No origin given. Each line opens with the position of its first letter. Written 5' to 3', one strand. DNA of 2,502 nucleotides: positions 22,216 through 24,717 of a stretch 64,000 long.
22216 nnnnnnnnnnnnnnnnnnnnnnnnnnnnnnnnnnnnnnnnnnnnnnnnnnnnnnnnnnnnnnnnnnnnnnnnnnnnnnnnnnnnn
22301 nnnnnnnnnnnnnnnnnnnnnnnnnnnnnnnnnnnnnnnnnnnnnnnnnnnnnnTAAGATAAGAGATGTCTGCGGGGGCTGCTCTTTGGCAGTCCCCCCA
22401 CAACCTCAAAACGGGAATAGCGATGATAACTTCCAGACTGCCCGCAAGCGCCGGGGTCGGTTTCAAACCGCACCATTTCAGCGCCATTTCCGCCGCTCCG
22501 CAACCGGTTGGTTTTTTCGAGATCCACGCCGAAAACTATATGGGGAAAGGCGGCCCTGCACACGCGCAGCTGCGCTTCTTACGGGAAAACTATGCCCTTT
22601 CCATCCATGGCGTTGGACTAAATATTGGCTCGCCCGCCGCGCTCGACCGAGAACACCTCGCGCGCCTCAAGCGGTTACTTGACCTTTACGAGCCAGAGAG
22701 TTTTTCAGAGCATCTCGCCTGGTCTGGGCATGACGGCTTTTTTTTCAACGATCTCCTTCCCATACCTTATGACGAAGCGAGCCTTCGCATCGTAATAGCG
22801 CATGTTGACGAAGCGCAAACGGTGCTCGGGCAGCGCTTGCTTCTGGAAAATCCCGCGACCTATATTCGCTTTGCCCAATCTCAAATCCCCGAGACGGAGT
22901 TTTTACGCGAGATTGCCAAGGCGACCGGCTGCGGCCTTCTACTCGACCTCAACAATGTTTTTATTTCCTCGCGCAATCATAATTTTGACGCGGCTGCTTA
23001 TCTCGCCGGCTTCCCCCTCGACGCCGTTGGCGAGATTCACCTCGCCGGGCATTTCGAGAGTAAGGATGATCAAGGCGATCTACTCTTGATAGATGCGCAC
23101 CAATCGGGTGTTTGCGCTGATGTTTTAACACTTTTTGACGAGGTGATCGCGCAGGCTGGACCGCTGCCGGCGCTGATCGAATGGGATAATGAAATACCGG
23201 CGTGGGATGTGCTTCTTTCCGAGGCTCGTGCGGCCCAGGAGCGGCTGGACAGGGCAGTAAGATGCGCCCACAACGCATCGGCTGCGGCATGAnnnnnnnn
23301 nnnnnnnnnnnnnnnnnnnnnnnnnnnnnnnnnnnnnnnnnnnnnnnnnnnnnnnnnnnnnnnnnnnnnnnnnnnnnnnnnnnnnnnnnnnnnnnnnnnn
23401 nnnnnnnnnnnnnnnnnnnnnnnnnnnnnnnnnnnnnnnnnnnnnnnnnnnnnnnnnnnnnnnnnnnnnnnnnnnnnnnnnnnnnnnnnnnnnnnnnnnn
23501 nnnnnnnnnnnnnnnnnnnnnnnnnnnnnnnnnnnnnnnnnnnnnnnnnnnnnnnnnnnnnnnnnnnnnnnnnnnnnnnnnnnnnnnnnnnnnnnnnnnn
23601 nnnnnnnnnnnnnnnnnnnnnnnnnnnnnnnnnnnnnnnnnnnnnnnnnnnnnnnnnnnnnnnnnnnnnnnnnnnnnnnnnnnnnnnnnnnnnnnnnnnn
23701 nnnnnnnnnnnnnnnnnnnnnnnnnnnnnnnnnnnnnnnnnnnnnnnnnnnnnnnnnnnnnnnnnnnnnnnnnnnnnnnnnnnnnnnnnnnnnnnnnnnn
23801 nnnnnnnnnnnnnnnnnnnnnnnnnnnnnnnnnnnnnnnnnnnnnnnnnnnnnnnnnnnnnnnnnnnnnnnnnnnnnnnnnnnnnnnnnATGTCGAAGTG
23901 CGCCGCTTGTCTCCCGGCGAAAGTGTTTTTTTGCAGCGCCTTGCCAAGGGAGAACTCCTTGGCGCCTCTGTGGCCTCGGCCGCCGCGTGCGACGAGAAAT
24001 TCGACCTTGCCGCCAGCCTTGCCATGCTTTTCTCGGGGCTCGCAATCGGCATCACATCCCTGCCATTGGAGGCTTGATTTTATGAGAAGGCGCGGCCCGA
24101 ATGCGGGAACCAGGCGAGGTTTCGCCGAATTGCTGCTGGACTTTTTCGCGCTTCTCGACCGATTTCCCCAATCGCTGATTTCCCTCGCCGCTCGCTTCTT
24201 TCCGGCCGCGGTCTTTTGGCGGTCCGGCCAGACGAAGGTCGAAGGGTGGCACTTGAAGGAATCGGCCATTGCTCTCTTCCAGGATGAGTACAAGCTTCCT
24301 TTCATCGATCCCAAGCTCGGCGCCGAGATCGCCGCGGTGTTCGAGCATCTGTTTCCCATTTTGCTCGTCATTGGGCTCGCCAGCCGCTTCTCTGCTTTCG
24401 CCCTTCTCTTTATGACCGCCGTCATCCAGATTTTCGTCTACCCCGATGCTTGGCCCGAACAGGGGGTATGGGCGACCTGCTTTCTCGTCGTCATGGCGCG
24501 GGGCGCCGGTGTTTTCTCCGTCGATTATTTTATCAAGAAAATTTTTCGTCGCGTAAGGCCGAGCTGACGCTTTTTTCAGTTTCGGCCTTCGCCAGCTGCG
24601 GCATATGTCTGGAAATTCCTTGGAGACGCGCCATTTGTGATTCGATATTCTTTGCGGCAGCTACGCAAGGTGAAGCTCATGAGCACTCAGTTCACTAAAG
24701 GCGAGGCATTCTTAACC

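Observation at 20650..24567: ECF sigma/NrsF pair divergent from a bufferin-type RiPP operon (DUF2282 peptide, DUF692 MNIO, DUF2063, DoxX)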

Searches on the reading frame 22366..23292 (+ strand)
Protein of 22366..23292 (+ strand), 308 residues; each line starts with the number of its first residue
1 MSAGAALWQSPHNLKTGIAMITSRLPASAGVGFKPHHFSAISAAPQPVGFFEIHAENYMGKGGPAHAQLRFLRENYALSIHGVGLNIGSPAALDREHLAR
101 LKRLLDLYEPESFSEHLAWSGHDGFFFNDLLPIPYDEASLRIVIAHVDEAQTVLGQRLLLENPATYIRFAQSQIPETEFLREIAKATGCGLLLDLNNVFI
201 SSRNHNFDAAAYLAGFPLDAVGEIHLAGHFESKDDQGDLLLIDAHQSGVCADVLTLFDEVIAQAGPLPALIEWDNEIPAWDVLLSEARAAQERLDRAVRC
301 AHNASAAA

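Call 3: search_protein_families(library=pfam, proteins=[window:22366-23292:+], max_evalue=0.01)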
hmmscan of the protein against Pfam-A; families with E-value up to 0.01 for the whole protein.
window:22366-23292:+ (308 aa): 2 families
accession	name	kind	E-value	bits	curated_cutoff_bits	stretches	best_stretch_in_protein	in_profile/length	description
PF05114.20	MbnB_TglH_ChrH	-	3.4e-99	331.8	25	1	29-292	2-260/263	RiPP precursor modification enzyme MbnB/TglH/ChrH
PF01261.30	AP_endonuc_2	-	0.00094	19.4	31.1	1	78-260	44-216/249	Xylose isomerase-like TIM barrel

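Call 8: search_protein_families(library=ncbifam, proteins=[window:22366-23292:+], max_evalue=0.001)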
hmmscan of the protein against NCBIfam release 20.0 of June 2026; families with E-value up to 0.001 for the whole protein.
window:22366-23292:+ (308 aa): 5 families
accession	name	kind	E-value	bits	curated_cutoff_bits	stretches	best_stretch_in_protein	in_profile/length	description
NF050167.1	MNIO_BufB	equivalog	5.2e-108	360.3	310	1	29-291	1-262/262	MNIO family bufferin maturase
NF003818.2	PRK05409.1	equivalog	3.4e-65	220.2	360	1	29-289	2-259/264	HvfB family MNIO-type RiPP peptide maturase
NF050151.1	RiPP_MNIO_ApyH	equivalog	3.5e-18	65.8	400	1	136-290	126-276/283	multinuclear non-heme iron-dependent oxidative enzyme ApyH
TIGR04159.2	methbact_MbnB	equivalog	2.8e-13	50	325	1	99-260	71-224/261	methanobactin biosynthesis protein MbnB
NF050165.1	MNIO_ChrH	equivalog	8.9e-12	44.7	600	1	69-267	50-250/363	MNIO family chryseobactin maturase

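Call 23: find_related_loci(query=window:22423-23289:+, collection=genome_contigs, flank=6000)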
Query window:22423-23289:+ (289 aa) in genome_contigs; peptide patterns used: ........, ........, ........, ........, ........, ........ (x = any residue, [..] = any of these).
600 stretches matched a pattern (row limit reached: there are more); 588 encode a relative of the query (tblastn E <= 1e-3); the best 80 are kept; 80 distinct loci.
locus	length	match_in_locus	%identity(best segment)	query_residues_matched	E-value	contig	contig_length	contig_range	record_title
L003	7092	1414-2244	67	1-277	9e-118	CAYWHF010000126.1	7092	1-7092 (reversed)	MAG TPA_asm: uncultured Methylocapsa sp. isolate binchicken_co185_218 genome assembly, contig: NODE_20657_length_7092_co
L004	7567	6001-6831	64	6-282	1e-116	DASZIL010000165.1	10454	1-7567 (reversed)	MAG TPA_asm: Beijerinckiaceae bacterium isolate SMAG_U6601 k141_5640052, whole genome shotgun sequence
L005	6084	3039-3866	62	2-277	4e-114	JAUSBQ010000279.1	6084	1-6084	MAG: Pseudolabrys sp. isolate E6_metabat.bin.88 E6_k141_465329, whole genome shotgun sequence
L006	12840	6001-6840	61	1-280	1e-113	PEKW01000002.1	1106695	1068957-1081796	MAG: Rhizobium sp. isolate EaCA-2 119, whole genome shotgun sequence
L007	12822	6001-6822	63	4-277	2e-113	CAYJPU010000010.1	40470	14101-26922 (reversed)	MAG TPA_asm: uncultured Undibacter sp. isolate ERP124720_co1_138 genome assembly, contig: NODE_1345_length_40470_cov_23.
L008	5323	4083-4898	62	1-272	1e-112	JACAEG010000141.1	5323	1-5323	MAG: Pseudorhodoplanes sp. isolate L.E.AP.45 k119_300579, whole genome shotgun sequence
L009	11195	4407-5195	62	1-263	4e-111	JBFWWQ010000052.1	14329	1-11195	MAG: Pseudorhodoplanes sp. isolate CA_2019_TPBS_120 NODE_17782_length_14329_cov_3.323194_TPBS, whole genome shotgun sequ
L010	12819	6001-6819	61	1-273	5e-111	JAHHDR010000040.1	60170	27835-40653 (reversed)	MAG: Rhizobium sp. isolate LANL01E contig_6, whole genome shotgun sequence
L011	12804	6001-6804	62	4-271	8e-111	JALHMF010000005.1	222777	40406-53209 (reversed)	MAG: Xanthobacteraceae bacterium isolate Bin_30_3_2 c_000000000340, whole genome shotgun sequence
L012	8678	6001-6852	60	1-285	2e-110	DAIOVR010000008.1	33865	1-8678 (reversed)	MAG TPA_asm: Beijerinckiaceae bacterium isolate CTOTU22605 NODE_287_length_33865_cov_9.249127, whole genome shotgun sequ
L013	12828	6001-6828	62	2-278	5e-110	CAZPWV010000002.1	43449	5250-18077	MAG TPA_asm: uncultured Rhodobacter sp. isolate SRP294416_co1_743 genome assembly, contig: NODE_1331_length_43449_cov_4.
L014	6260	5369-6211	60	1-281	2e-109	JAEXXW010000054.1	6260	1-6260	MAG: Proteobacteria bacterium isolate OH_HDB_164 k127_2585, whole genome shotgun sequence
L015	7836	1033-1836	62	2-268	7e-109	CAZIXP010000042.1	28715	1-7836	MAG TPA_asm: uncultured Starkeya sp. isolate SRP286056_co2_60 genome assembly, contig: NODE_2282_length_28715_cov_5.3812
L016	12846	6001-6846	60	1-282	2e-108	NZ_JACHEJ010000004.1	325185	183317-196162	Pseudorhizobium flavum strain DSM 102134 Ga0415304_04, whole genome shotgun sequence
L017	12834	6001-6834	59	1-278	2e-108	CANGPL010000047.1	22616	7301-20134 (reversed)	MAG: Hyphomicrobiales bacterium isolate Jr-7aug17-35 genome assembly, contig: Jr-7aug17-C3571, whole genome shotgun sequ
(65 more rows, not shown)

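Call 26: search_solved_structures(query=window:22423-23289:+, max_evalue=0.001, show_alignments=1)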
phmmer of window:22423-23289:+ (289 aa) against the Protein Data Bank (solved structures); distinct sequences matched with E-value up to 0.001: 8.
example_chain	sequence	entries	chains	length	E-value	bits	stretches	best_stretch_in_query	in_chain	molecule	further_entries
3bww_A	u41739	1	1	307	5.2e-32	114.9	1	28-213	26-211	Protein of unknown function DUF692/COG3220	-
8hci_D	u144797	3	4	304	2.2e-12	50.5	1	46-258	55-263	DUF692 family protein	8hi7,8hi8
7dz9_B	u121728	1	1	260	9.4e-09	38.6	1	82-256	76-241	cpMbnB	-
7dz9_A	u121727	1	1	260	9.4e-09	38.6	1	82-256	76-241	MbnB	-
7fc0_B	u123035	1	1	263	1.6e-08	37.9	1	76-236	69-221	Methanobactin biosynthesis cassette protein MbnB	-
7fc0_E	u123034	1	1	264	1.6e-08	37.8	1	76-236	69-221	Methanobactin biosynthesis cassette protein MbnB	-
7tcr_A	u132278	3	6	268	2e-07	34.2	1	75-213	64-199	Methanobactin biosynthesis cassette protein MbnB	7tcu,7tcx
7tcw_A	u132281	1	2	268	4e-07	33.2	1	75-210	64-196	Methanobactin biosynthesis cassette protein MbnB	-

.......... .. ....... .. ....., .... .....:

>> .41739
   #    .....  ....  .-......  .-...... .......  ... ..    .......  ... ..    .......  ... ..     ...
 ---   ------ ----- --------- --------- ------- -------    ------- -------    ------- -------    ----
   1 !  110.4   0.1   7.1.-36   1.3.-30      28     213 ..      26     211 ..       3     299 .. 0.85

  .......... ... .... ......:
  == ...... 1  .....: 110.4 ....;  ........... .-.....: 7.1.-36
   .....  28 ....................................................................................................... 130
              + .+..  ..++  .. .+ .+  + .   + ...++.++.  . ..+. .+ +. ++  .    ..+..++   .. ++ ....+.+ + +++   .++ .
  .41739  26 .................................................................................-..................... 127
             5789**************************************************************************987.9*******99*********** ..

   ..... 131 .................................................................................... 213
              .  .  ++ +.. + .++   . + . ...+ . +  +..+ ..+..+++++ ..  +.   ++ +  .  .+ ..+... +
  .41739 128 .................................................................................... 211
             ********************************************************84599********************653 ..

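Call 44: search_solved_structures(query=window:22423-23289:+, max_evalue=0.00001, show_alignments=5)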
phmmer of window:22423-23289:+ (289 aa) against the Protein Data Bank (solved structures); distinct sequences matched with E-value up to 0.00001: 8.
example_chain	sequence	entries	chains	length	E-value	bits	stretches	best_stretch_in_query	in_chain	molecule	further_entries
3bww_A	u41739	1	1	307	5.2e-32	114.9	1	28-213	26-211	Protein of unknown function DUF692/COG3220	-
8hci_D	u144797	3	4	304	2.2e-12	50.5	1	46-258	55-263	DUF692 family protein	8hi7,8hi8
7dz9_B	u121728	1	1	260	9.4e-09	38.6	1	82-256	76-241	cpMbnB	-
7dz9_A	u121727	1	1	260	9.4e-09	38.6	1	82-256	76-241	MbnB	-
7fc0_B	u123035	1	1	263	1.6e-08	37.9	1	76-236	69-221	Methanobactin biosynthesis cassette protein MbnB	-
7fc0_E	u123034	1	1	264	1.6e-08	37.8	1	76-236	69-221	Methanobactin biosynthesis cassette protein MbnB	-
7tcr_A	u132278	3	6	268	2e-07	34.2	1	75-213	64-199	Methanobactin biosynthesis cassette protein MbnB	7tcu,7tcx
7tcw_A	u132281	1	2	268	4e-07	33.2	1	75-210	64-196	Methanobactin biosynthesis cassette protein MbnB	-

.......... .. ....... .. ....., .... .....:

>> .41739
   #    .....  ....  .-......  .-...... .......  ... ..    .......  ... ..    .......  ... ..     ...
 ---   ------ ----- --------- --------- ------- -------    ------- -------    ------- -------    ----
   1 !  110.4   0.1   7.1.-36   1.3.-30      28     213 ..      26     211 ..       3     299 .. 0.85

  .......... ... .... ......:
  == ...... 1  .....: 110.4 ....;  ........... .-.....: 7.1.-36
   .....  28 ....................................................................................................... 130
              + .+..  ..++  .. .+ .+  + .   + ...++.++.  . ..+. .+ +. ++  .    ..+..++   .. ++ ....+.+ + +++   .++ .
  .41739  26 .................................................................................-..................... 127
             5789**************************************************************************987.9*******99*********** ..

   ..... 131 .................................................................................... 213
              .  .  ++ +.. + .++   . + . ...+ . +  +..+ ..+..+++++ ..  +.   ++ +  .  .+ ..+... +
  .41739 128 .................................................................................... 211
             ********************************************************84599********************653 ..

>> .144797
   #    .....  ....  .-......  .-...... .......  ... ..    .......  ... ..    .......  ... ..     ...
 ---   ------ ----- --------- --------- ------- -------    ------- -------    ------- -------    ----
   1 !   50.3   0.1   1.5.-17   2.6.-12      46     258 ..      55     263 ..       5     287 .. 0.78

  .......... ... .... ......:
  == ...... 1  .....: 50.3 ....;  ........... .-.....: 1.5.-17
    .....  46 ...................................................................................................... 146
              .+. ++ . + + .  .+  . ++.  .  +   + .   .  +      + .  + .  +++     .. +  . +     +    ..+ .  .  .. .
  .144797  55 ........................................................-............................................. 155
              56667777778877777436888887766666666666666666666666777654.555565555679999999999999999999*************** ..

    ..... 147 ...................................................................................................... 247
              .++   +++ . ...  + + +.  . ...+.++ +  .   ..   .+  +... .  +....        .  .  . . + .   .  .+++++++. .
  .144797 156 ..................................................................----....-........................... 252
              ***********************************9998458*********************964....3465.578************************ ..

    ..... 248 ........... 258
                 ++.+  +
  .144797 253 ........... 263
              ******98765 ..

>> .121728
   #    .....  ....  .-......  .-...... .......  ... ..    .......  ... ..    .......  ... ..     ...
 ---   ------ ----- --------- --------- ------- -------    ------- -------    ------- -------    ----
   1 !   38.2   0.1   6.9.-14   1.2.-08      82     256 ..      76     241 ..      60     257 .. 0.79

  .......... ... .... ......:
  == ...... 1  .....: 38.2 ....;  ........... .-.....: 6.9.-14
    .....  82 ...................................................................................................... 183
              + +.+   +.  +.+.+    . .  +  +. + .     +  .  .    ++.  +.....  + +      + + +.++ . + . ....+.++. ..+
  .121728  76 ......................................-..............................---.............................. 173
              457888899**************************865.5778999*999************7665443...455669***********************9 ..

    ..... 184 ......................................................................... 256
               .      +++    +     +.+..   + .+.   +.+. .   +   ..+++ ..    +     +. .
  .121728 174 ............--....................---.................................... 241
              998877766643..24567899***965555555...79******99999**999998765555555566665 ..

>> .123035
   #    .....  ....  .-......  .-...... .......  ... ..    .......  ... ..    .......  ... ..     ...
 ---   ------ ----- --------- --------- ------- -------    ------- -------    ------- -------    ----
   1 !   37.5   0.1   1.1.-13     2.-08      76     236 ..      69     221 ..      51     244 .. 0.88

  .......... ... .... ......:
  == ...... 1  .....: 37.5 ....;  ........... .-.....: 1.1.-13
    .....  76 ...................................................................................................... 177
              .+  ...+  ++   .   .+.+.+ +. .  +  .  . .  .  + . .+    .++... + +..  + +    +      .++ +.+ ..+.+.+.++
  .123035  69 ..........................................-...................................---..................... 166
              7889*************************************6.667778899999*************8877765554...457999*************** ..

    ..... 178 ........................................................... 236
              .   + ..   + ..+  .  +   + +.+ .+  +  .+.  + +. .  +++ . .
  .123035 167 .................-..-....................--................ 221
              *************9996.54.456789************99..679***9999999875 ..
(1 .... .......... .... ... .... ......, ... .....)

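Call 75: search_dna_similar(query=window:22423-23289:+, collection=plasmids, mode=protein, max_rows=15)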
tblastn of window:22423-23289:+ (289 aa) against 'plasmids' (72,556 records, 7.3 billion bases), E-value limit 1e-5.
Records with a match: 504; places in all: 578; records where one place covers at least 80% of the query: 496.
Best place of each record, by identity: 60-80% 20; <60% 484.
By first word of the organism name: Ralstonia 136; Escherichia 73; Burkholderia 56; Sinorhizobium 41; Rhizobium 39; Klebsiella 18; Paraburkholderia 16; Shinella 11; Pseudomonas 10; Ensifer 8; and 46 more.
By predicted mobility (MOB-suite, as given by PLSDB): non-mobilizable 212; mobilizable 158; conjugative 134.
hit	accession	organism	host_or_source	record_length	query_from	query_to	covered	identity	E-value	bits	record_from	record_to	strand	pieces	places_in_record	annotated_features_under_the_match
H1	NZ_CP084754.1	Roseateles sp. XES5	Xenopus laevis,bacterial culture,swab ...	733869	1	280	97%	64.3%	1e-113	367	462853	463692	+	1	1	DUF692 domain-containing protein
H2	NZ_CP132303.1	Shinella sumterensis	Homo sapiens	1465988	1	280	97%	63.2%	2e-111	360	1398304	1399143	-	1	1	none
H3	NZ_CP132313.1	Shinella zoogloeoides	Homo sapiens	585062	1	276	96%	63.8%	7e-112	362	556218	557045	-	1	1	DUF692 domain-containing protein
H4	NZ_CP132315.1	Shinella oryzae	Homo sapiens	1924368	1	280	97%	62.9%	5e-112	362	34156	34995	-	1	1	none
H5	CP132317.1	Shinella sumterensis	Homo sapiens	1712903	1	280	97%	62.9%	6e-111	359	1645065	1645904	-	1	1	DUF692 domain-containing protein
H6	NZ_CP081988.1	Shinella oryzae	cell culture,rhizosphere soil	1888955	1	280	97%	62.9%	1e-110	358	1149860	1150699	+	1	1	none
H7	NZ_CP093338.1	Shinella sp. H4-D48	whole organism,grassland soil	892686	1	280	97%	61.1%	8e-109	353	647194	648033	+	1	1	DUF692 domain-containing protein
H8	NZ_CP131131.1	Shinella zoogloeoides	isolate,Activated charcoal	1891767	1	280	97%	61.1%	2e-108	352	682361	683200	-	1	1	none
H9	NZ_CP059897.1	Ciceribacter thiooxidans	mixed culture,soil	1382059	1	279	97%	60.9%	2e-105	343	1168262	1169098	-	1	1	none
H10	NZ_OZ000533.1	Shinella sp. WSC3-e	-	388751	1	276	96%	61.6%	4e-108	351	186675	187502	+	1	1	DUF692 domain-containing protein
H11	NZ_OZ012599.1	Shinella sp. WSD5-1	-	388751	1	276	96%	61.6%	4e-108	351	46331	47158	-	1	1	DUF692 domain-containing protein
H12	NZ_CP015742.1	Shinella sp. HZN7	-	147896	1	276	96%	61.6%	3e-106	345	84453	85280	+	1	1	DUF692 domain-containing protein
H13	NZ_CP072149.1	Rhizobium sp. K1/93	Himalayan blackberry,cell culture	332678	1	278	96%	60.4%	6e-108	350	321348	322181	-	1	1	DUF692 domain-containing protein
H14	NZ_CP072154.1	Rhizobium sp. K15/93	Himalayan blackberry,cell culture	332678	1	278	96%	60.4%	6e-108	350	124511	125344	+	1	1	DUF692 domain-containing protein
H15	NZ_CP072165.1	Rhizobium sp. B21/90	Himalayan blackberry,cell culture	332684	1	278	96%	60.4%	6e-108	350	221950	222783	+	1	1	DUF692 domain-containing protein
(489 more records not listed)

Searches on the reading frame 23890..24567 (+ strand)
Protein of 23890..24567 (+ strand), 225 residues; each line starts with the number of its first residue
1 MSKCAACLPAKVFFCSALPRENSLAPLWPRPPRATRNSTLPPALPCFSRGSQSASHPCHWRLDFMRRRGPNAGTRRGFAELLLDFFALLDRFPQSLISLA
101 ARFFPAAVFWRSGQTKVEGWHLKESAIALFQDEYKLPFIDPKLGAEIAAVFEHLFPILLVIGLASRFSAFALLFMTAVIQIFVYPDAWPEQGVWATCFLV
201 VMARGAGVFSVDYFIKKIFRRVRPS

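Call 3: search_protein_families(library=pfam, proteins=[window:23890-24567:+], max_evalue=0.01)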
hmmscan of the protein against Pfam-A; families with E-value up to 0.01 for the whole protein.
window:23890-24567:+ (225 aa): 2 families
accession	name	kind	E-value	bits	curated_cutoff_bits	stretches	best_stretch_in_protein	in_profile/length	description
PF07681.17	DoxX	-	2.6e-14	54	23.6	1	99-184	3-84/85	DoxX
PF04173.18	DoxD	-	8.5e-05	23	22.7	1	149-222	72-151/167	TQO small subunit DoxD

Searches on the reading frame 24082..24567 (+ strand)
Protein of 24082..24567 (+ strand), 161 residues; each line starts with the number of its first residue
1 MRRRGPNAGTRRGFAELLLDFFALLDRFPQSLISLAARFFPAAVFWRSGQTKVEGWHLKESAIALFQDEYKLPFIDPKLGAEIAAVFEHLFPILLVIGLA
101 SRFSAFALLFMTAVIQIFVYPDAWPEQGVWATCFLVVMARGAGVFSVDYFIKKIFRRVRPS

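Call 8: search_protein_families(library=ncbifam, proteins=[window:24082-24567:+], max_evalue=0.001)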
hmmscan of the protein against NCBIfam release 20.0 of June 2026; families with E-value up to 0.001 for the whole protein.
window:24082-24567:+ (161 aa): 1 family
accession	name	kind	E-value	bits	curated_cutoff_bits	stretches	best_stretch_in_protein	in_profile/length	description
NF050144.1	matur_HvfX_fam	equivalog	2.3e-13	50.6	80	1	33-119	3-87/165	HvfX family Cu-binding RiPP maturation protein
